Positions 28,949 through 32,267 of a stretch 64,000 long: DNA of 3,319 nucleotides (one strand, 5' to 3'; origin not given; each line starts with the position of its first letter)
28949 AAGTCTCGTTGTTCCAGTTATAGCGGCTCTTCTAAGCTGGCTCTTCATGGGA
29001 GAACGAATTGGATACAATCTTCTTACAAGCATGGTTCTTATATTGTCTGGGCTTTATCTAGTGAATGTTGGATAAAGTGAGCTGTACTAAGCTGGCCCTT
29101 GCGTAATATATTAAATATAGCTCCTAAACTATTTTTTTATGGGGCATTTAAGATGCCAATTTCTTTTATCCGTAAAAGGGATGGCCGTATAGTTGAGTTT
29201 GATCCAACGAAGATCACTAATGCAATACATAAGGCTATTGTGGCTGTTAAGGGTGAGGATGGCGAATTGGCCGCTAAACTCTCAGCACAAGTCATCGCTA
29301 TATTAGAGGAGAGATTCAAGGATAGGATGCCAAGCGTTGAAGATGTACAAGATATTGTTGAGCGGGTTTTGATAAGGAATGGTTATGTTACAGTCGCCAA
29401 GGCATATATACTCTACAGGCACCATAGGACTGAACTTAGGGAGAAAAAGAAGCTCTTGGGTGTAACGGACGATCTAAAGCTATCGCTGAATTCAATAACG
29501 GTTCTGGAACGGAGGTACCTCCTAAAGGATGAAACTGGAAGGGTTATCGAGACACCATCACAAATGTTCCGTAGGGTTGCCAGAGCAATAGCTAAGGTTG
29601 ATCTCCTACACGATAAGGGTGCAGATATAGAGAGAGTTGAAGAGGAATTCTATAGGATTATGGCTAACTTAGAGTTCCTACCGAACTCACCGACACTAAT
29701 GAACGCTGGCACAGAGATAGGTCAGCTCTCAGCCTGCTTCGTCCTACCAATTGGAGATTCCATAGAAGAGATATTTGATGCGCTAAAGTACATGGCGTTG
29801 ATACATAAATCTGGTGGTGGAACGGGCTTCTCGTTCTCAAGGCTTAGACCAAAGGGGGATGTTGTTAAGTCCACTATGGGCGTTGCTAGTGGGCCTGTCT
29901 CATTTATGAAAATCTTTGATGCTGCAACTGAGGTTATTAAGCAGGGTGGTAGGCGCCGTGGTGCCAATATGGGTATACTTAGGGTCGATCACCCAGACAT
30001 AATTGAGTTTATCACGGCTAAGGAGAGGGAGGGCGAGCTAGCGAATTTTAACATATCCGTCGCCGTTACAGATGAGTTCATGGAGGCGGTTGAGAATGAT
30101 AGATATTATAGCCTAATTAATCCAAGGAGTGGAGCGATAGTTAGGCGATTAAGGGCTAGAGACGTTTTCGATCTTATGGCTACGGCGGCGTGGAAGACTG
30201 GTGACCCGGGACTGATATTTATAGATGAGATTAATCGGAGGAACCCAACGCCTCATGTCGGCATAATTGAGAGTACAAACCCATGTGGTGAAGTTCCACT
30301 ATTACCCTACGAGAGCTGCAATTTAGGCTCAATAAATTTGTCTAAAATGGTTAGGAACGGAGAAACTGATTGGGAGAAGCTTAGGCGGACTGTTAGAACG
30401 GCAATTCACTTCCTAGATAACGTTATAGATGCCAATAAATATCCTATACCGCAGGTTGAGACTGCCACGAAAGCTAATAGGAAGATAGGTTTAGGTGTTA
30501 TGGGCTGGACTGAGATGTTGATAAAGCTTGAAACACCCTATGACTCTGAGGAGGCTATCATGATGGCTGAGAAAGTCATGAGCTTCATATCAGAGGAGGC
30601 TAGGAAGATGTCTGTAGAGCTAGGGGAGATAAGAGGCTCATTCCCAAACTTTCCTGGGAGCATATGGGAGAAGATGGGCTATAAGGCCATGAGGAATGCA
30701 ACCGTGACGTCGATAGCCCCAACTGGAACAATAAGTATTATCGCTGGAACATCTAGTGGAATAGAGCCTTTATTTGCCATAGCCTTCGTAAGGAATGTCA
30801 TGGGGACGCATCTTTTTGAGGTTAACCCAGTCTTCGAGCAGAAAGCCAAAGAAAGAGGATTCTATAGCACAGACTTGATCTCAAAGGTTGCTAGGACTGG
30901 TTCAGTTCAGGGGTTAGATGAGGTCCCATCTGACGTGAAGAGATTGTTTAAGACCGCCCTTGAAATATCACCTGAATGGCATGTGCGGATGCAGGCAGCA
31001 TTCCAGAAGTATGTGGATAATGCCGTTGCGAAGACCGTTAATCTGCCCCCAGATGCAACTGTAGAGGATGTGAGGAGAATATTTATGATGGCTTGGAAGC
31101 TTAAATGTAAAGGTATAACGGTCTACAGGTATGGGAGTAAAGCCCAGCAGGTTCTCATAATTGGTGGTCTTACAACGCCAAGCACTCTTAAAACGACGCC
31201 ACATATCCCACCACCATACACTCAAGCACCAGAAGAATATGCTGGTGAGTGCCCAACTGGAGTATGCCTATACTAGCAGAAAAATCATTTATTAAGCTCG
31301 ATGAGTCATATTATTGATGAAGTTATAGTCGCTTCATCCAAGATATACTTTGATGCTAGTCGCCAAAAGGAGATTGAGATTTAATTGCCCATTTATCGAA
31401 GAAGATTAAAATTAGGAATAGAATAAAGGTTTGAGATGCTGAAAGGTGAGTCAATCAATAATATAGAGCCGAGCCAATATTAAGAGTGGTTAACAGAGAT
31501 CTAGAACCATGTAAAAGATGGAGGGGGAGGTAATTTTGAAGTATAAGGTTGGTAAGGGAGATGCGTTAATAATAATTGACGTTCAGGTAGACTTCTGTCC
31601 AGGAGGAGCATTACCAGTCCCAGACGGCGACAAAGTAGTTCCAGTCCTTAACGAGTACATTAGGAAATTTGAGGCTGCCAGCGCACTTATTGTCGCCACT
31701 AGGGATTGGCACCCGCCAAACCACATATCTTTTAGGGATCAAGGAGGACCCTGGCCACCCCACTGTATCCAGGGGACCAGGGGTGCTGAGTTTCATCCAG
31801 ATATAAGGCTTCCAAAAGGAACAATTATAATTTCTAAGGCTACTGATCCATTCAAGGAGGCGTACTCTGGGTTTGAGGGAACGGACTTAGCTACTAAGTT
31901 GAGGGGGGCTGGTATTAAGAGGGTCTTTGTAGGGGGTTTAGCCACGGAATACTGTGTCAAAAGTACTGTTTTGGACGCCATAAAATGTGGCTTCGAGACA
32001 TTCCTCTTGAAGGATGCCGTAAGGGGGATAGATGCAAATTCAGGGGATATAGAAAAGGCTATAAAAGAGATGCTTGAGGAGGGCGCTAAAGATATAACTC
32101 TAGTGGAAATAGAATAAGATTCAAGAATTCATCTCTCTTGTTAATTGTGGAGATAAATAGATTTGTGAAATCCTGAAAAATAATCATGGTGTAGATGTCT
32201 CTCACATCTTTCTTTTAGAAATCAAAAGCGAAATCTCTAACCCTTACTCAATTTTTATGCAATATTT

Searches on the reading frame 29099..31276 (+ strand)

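Call 17: search_protein_families(library=pfam, proteins=[window:29099-31276:+], max_evalue=0.00001)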
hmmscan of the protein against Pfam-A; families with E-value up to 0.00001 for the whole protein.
window:29099-31276:+ (725 aa): 3 families
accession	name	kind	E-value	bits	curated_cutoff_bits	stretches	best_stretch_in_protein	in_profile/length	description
PF02867.20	Ribonuc_red_lgC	-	2e-147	492.4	23.9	1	211-676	1-523/523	Ribonucleotide reductase, barrel domain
PF00317.26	Ribonuc_red_lgN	-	1.6e-27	95.8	28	1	127-206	2-75/77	Ribonucleotide reductase, all-alpha domain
PF03477.21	ATP-cone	-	3.2e-25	88.9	25.8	1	23-111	2-87/88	ATP cone domain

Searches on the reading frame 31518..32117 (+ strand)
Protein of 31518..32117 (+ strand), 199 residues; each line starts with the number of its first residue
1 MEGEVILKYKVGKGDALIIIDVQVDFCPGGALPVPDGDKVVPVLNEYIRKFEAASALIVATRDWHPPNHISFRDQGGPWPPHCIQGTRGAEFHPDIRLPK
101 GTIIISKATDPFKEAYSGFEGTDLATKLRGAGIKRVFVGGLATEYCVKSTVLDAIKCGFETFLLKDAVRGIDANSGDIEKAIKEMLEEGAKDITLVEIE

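Call 17: search_protein_families(library=pfam, proteins=[window:31518-32117:+], max_evalue=0.00001)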
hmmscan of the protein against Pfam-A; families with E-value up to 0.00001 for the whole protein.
window:31518-32117:+ (199 aa): 1 family
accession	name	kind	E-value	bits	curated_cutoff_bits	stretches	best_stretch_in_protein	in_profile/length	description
PF00857.26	Isochorismatase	-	1.8e-33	116.5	27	1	16-190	2-168/175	Isochorismatase domain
